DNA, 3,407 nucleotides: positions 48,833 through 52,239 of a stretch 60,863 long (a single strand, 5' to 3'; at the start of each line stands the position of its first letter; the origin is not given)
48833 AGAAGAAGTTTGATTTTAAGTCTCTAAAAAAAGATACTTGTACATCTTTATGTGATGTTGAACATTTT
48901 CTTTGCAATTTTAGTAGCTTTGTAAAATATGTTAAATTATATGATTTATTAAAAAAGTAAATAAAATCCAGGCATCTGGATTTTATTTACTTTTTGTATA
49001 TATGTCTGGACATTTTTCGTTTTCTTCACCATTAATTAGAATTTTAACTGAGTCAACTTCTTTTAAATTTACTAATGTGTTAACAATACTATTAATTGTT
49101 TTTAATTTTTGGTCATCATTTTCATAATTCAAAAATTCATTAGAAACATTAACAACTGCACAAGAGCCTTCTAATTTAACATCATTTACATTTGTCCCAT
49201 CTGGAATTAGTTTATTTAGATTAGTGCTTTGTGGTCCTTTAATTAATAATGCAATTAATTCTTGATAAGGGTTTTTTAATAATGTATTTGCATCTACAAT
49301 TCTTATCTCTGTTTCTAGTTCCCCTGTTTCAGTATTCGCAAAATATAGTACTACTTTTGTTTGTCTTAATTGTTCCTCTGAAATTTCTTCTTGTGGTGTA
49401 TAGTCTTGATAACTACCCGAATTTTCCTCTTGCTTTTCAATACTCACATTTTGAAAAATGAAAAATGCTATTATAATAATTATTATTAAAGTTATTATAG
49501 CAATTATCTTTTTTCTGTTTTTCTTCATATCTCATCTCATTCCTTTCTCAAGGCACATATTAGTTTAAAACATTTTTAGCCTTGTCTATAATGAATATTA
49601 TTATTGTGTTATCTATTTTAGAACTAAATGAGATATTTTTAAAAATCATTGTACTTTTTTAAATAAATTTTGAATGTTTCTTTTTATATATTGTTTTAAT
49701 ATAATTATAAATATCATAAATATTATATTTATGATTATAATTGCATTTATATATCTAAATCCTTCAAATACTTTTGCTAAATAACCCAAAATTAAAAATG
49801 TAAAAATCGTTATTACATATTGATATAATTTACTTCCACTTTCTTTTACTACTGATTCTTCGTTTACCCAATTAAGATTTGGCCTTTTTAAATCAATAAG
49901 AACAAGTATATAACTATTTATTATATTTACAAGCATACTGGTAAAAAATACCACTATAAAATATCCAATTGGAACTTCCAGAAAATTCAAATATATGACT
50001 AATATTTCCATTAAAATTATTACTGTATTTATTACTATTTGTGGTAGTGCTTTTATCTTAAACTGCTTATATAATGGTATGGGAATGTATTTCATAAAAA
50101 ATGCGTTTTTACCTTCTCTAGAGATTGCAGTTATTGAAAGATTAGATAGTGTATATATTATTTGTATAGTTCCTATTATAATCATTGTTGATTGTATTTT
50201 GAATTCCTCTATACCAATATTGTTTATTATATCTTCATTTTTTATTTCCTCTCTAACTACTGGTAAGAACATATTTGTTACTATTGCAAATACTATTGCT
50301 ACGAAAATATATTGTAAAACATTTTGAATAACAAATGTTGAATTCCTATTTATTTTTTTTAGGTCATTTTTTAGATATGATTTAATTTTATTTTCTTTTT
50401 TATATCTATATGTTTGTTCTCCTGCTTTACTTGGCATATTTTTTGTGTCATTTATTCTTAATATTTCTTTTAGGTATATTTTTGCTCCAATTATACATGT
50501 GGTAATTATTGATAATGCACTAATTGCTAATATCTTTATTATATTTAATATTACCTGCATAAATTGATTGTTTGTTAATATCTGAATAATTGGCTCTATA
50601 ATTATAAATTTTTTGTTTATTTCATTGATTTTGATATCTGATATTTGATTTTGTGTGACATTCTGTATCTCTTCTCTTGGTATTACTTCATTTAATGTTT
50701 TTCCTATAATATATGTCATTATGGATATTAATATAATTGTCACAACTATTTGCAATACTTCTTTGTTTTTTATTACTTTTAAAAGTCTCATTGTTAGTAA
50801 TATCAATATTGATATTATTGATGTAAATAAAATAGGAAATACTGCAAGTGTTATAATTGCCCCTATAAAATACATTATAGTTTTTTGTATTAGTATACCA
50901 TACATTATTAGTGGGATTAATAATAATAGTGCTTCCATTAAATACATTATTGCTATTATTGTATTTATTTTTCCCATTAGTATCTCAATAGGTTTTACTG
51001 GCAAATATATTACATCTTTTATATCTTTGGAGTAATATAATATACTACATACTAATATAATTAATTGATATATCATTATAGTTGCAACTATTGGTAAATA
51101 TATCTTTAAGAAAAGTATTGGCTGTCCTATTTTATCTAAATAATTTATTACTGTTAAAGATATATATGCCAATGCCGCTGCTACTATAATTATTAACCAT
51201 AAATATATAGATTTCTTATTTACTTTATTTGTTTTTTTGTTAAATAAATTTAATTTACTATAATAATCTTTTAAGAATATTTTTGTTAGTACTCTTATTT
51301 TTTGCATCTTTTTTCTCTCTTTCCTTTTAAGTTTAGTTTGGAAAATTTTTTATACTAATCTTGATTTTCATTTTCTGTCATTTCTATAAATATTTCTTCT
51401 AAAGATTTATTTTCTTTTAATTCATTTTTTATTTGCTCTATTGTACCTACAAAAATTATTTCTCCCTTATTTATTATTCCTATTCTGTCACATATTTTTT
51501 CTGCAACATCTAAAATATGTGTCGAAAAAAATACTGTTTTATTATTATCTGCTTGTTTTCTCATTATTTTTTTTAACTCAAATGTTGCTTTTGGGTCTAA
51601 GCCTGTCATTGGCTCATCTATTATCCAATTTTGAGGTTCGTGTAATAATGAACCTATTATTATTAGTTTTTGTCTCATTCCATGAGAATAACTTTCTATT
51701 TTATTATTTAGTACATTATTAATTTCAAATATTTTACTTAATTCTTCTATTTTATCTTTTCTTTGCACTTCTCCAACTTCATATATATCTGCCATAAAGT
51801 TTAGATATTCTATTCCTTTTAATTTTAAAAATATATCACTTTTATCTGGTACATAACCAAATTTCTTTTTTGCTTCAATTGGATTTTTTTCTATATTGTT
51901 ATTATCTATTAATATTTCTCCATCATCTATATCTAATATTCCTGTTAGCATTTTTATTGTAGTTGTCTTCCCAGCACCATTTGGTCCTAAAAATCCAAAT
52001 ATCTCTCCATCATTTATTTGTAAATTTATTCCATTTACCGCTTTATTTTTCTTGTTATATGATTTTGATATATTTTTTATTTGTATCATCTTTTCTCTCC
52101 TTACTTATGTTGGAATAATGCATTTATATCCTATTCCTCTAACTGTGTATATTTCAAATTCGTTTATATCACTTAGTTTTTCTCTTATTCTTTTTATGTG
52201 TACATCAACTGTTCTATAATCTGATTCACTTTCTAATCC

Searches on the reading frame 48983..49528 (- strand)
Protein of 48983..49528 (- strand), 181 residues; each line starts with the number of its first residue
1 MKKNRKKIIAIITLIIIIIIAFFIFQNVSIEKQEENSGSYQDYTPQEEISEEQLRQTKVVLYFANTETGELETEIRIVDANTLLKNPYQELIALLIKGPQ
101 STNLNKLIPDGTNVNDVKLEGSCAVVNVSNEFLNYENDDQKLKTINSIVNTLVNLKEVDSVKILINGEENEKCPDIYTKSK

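Call 56: search_protein_families(library=pfam, proteins=[window:48983-49528:-], max_evalue=0.001)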
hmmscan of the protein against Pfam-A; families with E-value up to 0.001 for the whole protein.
window:48983-49528:- (181 aa): 1 family
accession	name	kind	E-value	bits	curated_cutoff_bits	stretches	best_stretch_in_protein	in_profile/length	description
PF10646.14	Germane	-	2.7e-21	76.8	23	1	61-170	2-116/117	Sporulation and spore germination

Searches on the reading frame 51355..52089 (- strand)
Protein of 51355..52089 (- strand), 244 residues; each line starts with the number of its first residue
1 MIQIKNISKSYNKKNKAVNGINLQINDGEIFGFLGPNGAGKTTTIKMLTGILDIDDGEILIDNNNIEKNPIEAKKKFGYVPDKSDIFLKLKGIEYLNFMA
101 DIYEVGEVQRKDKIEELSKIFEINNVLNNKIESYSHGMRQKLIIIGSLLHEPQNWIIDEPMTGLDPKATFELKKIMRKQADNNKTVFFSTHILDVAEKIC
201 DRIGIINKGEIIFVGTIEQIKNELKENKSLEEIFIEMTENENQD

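Call 56: search_protein_families(library=pfam, proteins=[window:51355-52089:-], max_evalue=0.001)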
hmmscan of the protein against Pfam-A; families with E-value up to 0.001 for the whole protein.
window:51355-52089:- (244 aa): 2 families
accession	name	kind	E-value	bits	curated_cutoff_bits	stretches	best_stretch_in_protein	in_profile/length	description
PF00005.33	ABC_tran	-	4.9e-26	92.4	25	1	19-161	2-136/137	ABC transporter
PF13304.12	AAA_21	-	4.7e-11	43.7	27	1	130-192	234-299/304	AAA domain, putative AbiEii toxin, Type IV TA system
